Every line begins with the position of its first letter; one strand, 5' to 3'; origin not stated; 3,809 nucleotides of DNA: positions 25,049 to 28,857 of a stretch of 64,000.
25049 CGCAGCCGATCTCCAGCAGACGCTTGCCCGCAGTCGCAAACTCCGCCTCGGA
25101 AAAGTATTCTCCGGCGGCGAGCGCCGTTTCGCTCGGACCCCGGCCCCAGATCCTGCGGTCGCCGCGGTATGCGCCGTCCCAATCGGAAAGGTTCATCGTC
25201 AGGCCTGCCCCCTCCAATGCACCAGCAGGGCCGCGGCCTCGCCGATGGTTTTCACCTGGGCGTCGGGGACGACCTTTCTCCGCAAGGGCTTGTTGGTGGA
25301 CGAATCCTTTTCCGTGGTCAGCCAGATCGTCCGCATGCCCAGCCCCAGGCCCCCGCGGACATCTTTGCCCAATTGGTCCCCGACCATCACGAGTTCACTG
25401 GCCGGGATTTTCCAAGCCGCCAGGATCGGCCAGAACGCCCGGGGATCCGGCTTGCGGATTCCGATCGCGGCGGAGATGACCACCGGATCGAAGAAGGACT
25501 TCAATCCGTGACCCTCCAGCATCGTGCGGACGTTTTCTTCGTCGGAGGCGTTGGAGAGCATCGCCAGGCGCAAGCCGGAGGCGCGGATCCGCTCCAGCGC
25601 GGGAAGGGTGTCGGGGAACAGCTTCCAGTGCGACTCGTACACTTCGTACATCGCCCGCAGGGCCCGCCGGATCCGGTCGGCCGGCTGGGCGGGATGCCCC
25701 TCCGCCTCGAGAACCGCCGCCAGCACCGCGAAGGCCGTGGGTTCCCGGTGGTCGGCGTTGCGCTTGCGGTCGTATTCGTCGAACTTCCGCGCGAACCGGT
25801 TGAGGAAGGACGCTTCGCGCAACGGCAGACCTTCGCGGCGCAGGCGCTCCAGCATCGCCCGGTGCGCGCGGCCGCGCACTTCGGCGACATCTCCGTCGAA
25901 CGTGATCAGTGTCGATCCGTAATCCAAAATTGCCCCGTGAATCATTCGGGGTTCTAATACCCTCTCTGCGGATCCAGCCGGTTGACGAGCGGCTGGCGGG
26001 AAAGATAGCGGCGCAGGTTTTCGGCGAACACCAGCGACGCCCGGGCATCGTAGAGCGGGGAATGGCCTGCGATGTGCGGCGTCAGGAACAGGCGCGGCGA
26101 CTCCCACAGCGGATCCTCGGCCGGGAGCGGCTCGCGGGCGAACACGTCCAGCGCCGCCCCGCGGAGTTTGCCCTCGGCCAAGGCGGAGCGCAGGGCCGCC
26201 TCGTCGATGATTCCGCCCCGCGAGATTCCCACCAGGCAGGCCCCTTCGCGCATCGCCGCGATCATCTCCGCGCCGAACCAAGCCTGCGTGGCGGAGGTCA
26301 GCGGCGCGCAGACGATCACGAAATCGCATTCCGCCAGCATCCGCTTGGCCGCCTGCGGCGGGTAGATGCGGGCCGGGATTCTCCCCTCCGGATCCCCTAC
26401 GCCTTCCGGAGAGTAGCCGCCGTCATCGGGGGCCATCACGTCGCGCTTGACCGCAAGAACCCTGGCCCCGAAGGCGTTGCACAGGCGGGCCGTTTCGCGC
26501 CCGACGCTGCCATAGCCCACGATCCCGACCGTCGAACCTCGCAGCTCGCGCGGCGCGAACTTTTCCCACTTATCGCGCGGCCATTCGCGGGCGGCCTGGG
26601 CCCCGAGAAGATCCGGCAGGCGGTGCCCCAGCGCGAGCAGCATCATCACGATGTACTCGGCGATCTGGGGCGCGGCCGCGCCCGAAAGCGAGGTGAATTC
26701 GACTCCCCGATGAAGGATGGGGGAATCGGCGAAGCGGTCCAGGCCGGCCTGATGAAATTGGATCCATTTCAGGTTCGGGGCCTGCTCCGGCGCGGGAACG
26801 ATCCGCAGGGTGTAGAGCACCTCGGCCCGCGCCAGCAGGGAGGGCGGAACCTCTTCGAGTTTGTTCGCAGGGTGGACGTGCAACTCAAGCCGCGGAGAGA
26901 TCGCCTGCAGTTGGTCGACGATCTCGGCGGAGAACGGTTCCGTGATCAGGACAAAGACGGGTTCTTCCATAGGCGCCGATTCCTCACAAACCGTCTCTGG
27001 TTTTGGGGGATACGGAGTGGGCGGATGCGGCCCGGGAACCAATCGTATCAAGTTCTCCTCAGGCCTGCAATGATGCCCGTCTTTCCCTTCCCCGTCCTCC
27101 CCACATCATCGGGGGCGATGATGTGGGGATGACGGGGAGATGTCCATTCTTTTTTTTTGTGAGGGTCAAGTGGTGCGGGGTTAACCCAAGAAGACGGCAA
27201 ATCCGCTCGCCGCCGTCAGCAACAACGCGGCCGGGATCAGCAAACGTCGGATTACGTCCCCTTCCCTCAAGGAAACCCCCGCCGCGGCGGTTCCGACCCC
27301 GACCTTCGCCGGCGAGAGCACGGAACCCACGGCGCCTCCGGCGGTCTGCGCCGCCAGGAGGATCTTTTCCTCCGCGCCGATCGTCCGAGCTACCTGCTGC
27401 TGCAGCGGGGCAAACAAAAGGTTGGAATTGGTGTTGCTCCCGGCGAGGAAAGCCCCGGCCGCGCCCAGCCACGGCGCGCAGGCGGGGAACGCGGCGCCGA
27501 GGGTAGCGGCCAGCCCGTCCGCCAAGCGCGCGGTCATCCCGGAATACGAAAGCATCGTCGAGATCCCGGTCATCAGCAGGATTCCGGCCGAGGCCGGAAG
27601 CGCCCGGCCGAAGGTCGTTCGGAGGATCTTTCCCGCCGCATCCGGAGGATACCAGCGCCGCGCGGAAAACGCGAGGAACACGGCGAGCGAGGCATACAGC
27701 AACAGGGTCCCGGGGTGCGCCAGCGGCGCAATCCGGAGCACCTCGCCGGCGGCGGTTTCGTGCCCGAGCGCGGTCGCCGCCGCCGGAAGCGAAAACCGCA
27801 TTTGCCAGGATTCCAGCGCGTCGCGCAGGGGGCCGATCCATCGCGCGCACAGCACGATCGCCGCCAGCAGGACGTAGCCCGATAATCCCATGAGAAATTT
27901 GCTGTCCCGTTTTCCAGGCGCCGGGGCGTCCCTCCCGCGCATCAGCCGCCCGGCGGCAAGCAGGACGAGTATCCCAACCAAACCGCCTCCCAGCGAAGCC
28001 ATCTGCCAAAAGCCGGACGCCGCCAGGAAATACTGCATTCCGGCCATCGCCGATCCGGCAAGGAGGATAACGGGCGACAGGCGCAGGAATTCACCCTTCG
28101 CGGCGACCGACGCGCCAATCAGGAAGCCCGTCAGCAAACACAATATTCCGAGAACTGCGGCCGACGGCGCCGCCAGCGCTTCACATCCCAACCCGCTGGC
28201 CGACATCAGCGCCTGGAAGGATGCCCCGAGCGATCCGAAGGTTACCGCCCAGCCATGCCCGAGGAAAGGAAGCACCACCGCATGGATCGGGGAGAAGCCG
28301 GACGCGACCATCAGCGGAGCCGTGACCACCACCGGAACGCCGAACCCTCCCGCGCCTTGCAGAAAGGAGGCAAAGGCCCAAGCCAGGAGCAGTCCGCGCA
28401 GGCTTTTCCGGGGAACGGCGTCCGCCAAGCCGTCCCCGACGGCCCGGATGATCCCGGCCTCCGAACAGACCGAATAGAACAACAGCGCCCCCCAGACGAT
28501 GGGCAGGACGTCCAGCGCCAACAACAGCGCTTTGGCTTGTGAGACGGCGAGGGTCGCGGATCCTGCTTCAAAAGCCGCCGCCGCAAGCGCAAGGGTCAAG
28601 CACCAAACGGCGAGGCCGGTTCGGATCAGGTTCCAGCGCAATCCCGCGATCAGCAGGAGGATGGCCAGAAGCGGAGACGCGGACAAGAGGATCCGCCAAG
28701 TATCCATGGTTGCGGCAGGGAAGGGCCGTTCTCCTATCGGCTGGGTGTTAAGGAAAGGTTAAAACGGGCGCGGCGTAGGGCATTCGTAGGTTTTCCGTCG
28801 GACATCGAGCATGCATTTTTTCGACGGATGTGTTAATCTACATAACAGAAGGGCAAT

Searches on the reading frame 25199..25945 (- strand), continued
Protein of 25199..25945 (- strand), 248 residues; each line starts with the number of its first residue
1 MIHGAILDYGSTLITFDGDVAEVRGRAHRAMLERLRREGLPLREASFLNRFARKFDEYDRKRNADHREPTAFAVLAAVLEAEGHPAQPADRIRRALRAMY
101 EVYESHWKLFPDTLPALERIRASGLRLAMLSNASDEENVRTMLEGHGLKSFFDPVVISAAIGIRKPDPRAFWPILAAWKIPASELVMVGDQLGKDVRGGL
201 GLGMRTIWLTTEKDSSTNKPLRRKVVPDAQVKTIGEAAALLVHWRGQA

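Call 71: find_encoding_contigs(protein=P0157, flank=10000, max_places=2)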
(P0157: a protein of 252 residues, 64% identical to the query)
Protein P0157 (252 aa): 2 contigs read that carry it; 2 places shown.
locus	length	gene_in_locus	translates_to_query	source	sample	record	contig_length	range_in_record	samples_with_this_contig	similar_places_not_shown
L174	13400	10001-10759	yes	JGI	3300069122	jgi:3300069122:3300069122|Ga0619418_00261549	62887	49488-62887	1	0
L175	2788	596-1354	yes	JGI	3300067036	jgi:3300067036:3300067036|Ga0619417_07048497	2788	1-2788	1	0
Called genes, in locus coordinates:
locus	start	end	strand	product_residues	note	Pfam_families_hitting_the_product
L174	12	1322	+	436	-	PF13742:tRNA_anti_2, PF01336:tRNA_anti-codon, PF02601:Exonuc_VII_L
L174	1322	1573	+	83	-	PF02609:Exonuc_VII_S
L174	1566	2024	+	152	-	PF02681:DUF212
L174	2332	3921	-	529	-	PF03023:MurJ, PF01554:MatE (weak)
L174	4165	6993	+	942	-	PF00690:Cation_ATPase_N, PF12710:HAD (faint), PF00122:E1-E2_ATPase, PF13246:Cation_ATPase, PF00702:Hydrolase, PF00689:Cation_ATPase_C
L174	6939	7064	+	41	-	-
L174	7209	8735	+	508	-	PF02652:Lactate_perm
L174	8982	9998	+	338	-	PF00389:2-Hacid_dh, PF02826:2-Hacid_dh_C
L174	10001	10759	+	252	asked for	PF00702:Hydrolase, PF13419:HAD_2, PF13242:Hydrolase_like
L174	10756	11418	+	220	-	PF05724:TPMT (weak), PF13489:Methyltransf_23, PF02353:CMAS, PF13847:Methyltransf_31, PF08241:Methyltransf_11, PF08242:Methyltransf_12, PF13649:Methyltransf_25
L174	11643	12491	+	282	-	-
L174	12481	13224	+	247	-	PF00731:AIRC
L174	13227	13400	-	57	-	?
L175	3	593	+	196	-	PF02826:2-Hacid_dh_C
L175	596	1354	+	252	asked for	PF00702:Hydrolase, PF13419:HAD_2, PF13242:Hydrolase_like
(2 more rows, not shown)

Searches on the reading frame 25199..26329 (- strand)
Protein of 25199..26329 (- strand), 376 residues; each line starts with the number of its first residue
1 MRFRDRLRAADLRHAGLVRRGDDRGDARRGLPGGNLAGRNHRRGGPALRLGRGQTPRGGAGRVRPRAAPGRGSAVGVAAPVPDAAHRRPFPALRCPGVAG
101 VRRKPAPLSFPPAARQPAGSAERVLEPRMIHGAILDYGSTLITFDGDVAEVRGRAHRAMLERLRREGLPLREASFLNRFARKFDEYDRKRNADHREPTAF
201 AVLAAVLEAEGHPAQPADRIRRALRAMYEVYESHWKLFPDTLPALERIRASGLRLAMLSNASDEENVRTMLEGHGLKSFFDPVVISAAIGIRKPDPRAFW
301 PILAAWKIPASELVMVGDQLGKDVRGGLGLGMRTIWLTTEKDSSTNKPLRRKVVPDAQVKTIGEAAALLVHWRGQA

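Call 4: search_protein_families(library=pfam, proteins=[window:25199-26329:-], max_evalue=0.01)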
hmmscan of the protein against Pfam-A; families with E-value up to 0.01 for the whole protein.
window:25199-26329:- (376 aa): 3 families
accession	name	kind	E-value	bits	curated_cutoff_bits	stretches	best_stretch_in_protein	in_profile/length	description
PF00702.32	Hydrolase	-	7.9e-17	62.7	26.4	1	132-328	3-188/191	haloacid dehalogenase-like hydrolase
PF13419.12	HAD_2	-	1.2e-16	61.7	23.8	1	182-336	26-177/178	Haloacid dehalogenase-like hydrolase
PF13242.12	Hydrolase_like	-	4.4e-11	43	22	1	291-364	2-74/75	HAD-hyrolase-like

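Call 5: search_protein_families(library=ncbifam, proteins=[window:25199-26329:-], max_evalue=0.01)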
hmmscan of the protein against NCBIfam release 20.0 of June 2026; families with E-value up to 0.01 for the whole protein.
window:25199-26329:- (376 aa): 34 families (the best 25 are shown)
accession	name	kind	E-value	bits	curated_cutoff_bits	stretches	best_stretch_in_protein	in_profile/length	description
TIGR02253.1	CTE7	subfamily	1.3e-28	100.3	169.75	1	129-362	1-217/221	TIGR02253 family HAD-type hydrolase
TIGR02252.1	DREG-2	subfamily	3.1e-22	79.3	155.2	1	155-336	18-203/203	HAD hydrolase, REG-2-like, family IA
TIGR02254.1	YjjG_YfnB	equivalog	2.8e-18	66.2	159.9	1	226-346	87-205/223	YjjG family noncanonical pyrimidine nucleotidase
NF053830.1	RUBPPhHalo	equivalog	2.9e-17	63.1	330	1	150-365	18-230/234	ribulose-1,5-bisphosphate 5-phosphatase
TIGR01428.1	HAD_type_II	equivalog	4.6e-15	56.2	125.4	1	174-338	31-191/197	haloacid dehalogenase type II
NF006976.0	PRK09449.1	equivalog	5.3e-14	52.3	183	1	253-369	111-222/225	pyrimidine 5'-nucleotidase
TIGR01668.1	YqeG_hyp_ppase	hypoth_equivalog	4.5e-12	45.8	89.1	1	230-340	37-138/170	YqeG family HAD IIIA-type phosphatase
TIGR02247.1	HAD-1A3-hyp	subfamily_domain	6e-12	45.7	125.4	1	227-340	85-198/211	epoxide hydrolase N-terminal domain-like phosphatase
NF009695.0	PRK13222.1-2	equivalog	2e-11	43.8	225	1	219-338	76-194/226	phosphoglycolate phosphatase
TIGR01662.1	HAD-SF-IIIA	subfamily_domain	2.4e-10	40.7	44.6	1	228-339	17-140/141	HAD-IIIA family hydrolase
TIGR01449.2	PGP_bact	equivalog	3.5e-09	36.5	180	1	217-339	65-186/213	phosphoglycolate phosphatase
TIGR01454.1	AHBA_synth_RP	hypoth_equivalog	4.8e-09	36.2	246.65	1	235-338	74-175/205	AHBA synthesis associated protein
NF052576.1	PymNtasePynAStpc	equivalog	6.8e-09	35.7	350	1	243-344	106-207/229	pyrimidine 5'-nucleotidase PynA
NF009697.0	PRK13222.1-4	equivalog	1.9e-07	30.7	327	1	215-338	72-194/232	phosphoglycolate phosphatase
TIGR01460.1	HAD-SF-IIA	subfamily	4.2e-07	30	100.15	1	293-339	197-245/246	HAD-IIA family hydrolase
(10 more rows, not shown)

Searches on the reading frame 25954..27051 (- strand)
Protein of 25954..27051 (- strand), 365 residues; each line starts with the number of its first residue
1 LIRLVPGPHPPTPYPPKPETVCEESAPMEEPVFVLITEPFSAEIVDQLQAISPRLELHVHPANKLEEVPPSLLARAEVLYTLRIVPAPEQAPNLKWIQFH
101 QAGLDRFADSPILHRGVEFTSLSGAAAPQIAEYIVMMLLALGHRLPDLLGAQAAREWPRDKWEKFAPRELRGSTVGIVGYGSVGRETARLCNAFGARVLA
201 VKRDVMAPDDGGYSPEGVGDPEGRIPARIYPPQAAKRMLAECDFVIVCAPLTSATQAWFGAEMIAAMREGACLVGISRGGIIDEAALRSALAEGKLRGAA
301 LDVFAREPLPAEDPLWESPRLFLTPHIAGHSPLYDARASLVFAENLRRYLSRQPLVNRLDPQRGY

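Call 4: search_protein_families(library=pfam, proteins=[window:25954-27051:-], max_evalue=0.01)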
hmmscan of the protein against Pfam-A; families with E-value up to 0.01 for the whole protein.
window:25954-27051:- (365 aa): 3 families
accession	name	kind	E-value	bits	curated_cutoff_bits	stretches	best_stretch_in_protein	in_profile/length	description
PF02826.25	2-Hacid_dh_C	-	1.5e-46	158.4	25.1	1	135-328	1-178/178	D-isomer specific 2-hydroxyacid dehydrogenase, NAD binding domain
PF01262.27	AlaDh_PNT_C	-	0.0036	17.2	23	1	173-283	29-137/214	Alanine dehydrogenase/PNT, C-terminal domain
PF00389.36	2-Hacid_dh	-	0.007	16.5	24.6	1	34-357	1-131/134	D-isomer specific 2-hydroxyacid dehydrogenase, catalytic domain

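Call 5: search_protein_families(library=ncbifam, proteins=[window:25954-27051:-], max_evalue=0.01)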
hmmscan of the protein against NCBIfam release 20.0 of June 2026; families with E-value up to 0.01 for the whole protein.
window:25954-27051:- (365 aa): 23 families
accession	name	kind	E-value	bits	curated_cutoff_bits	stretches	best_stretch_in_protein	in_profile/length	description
NF041369.1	Dhydh_Halo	equivalog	8.7e-52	176.2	400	1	92-359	54-304/305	D-2-hydroxyacid dehydrogenase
NF005069.0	PRK06487.1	equivalog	2e-38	132.2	448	1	89-355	65-316/320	2-hydroxyacid dehydrogenase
TIGR01327.1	PGDH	equivalog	3.9e-37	128.2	454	2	236-353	188-304/525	phosphoglycerate dehydrogenase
NF009714.1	PRK13243.1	equivalog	6.8e-30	104.5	455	1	89-346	63-309/332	glyoxylate reductase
NF005387.0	PRK06932.1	equivalog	2e-29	102.6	492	2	237-331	193-291/314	2-hydroxyacid dehydrogenase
NF006263.0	PRK08410.1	equivalog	1.7e-27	96.6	389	1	89-351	59-308/311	D-2-hydroxyacid dehydrogenase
NF008759.0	PRK11790.1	equivalog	3.5e-27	95.1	404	2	236-351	199-318/410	phosphoglycerate dehydrogenase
NF011938.0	PRK15409.1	equivalog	1.4e-24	86.8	492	1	90-335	63-296/324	glyoxylate/hydroxypyruvate reductase GhrB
NF005750.0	PRK07574.1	equivalog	4.7e-24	85.2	329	1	89-356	110-363/386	NAD-dependent formate dehydrogenase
NF012013.0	PRK15469.1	equivalog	3.6e-21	75.5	403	1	237-365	186-312/312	glyoxylate/hydroxypyruvate reductase GhrA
NF001309.0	PRK00257.1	equivalog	2.3e-19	69.6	434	1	236-349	162-277/379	4-phosphoerythronate dehydrogenase PdxB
NF000492.1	vanH_gen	exception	1.7e-18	66.7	540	2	237-305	185-253/312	D-lactate dehydrogenase VanH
NF005027.0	PRK06436.1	equivalog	1.2e-17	64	261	1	93-354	49-284/303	2-hydroxyacid dehydrogenase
NF009127.0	PRK12480.1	equivalog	7.6e-14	51.4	579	2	236-307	193-264/330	D-lactate dehydrogenase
NF000371.1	vanH_Agroup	exception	1.5e-13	50.7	700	1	237-306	190-259/322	VanH-A/VanH-Pt family D-lactate dehydrogenase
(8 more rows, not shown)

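Call 39: search_solved_structures(query=window:25954-26973:-, max_evalue=1e-20, show_alignments=2)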
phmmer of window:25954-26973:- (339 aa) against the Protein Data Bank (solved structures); distinct sequences matched with E-value up to 1e-20: 44.
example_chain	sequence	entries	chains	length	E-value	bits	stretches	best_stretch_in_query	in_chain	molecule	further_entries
3hg7_A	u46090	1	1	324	1.8e-36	129.2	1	46-339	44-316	D-isomer specific 2-hydroxyacid dehydrogenase family protein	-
5mh5_A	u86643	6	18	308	3.3e-32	115.2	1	69-333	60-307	D-2-hydroxyacid dehydrogenase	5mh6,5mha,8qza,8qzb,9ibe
1wwk_A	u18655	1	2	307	3.8e-29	105.1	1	45-322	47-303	phosphoglycerate dehydrogenase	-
5tx7_A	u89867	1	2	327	2.1e-28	102.7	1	30-328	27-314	D-isomer specific 2-hydroxyacid dehydrogenase family protein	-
4xa8_A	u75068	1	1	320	5.8e-27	97.9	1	64-339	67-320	D-isomer specific 2-hydroxyacid dehydrogenase NAD-binding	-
5vg6_A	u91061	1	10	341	7.6e-27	97.6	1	64-339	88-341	D-isomer specific 2-hydroxyacid dehydrogenase NAD-binding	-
2cuk_A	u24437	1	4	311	5.2e-26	94.8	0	203-325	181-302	glycerate dehydrogenase/glyoxylate reductase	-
3ddn_A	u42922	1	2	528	5.6e-26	94.7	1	48-325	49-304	D-3-phosphoglycerate dehydrogenase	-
1ygy_A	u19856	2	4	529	5.6e-26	94.7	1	48-325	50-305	D-3-phosphoglycerate dehydrogenase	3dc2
5aov_A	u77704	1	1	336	1.1e-25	93.7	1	61-320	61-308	GLYOXYLATE REDUCTASE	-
3evt_A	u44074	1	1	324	3.5e-25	92.1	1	65-339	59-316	Phosphoglycerate dehydrogenase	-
2h1s_A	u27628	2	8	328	5.5e-25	91.4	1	65-332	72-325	Glyoxylate reductase/hydroxypyruvate reductase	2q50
2gcg_A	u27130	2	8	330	5.6e-25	91.4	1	65-332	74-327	Glyoxylate reductase/hydroxypyruvate reductase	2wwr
8wpo_A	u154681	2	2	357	1.9e-24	89.6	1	61-325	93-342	McyI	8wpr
8wpq_A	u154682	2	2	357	3.7e-24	88.7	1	61-325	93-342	McyI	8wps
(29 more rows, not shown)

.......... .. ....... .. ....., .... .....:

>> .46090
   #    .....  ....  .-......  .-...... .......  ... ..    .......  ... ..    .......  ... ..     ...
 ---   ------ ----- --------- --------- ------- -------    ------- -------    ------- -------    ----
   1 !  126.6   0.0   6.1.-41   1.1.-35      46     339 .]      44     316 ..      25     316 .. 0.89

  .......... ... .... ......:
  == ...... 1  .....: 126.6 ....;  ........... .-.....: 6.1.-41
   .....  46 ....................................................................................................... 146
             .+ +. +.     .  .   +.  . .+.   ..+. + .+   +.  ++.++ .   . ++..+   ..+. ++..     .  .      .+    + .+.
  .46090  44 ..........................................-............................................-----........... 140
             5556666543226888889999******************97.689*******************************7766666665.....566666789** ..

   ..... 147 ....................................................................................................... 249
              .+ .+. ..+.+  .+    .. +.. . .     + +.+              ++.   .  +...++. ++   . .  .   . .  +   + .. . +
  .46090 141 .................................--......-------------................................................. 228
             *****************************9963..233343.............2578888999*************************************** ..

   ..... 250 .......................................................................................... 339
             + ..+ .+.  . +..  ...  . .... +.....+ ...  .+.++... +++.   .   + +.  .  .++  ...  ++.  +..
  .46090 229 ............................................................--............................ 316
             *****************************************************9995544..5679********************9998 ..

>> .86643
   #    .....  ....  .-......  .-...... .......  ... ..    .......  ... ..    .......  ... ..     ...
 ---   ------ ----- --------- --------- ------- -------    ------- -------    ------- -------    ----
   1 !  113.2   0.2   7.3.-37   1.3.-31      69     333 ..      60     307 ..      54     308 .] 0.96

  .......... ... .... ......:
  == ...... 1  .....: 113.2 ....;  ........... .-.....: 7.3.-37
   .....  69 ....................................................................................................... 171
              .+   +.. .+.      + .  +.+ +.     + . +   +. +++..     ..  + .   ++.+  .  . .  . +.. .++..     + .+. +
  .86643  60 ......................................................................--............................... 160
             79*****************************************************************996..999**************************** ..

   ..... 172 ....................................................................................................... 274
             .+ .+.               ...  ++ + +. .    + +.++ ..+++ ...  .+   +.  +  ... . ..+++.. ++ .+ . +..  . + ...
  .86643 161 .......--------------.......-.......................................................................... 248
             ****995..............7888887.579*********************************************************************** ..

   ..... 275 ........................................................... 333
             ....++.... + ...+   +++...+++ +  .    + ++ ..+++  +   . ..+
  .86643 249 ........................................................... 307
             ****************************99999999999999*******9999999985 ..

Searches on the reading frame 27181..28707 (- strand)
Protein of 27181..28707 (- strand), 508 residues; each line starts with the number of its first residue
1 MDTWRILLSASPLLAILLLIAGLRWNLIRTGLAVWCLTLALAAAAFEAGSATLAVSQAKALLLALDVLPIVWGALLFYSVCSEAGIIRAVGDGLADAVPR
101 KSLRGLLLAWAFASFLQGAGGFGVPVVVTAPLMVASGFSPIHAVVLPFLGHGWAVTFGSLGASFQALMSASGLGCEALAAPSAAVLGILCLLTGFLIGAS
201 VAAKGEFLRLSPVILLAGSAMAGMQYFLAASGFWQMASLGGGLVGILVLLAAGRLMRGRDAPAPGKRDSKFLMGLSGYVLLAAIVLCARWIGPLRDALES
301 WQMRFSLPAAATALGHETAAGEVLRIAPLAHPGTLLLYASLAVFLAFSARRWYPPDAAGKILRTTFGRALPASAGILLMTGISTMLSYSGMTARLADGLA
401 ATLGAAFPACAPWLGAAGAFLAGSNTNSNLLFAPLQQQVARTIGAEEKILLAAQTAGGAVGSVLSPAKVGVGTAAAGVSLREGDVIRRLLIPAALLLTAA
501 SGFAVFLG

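Call 4: search_protein_families(library=pfam, proteins=[window:27181-28707:-], max_evalue=0.01)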
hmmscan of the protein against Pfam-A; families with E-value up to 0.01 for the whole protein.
window:27181-28707:- (508 aa): 1 family
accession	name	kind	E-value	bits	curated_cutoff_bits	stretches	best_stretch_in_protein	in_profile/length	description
PF02652.20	Lactate_perm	-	8.8e-62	210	27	1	7-501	4-516/522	L-lactate permease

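Call 5: search_protein_families(library=ncbifam, proteins=[window:27181-28707:-], max_evalue=0.01)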
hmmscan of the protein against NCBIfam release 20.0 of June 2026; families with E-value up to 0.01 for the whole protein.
window:27181-28707:- (508 aa): 3 families
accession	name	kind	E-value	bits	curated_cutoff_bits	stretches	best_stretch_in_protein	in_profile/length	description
TIGR00795.1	lctP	subfamily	3e-59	201.2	341.15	1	6-500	9-521/530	lactate permease LctP family transporter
NF007740.0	PRK10420.1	equivalog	5.1e-29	101.3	918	2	320-502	360-536/551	L-lactate permease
NF007249.0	PRK09695.1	equivalog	1e-26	93.7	1121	2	373-489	419-532/560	glycolate permease GlcA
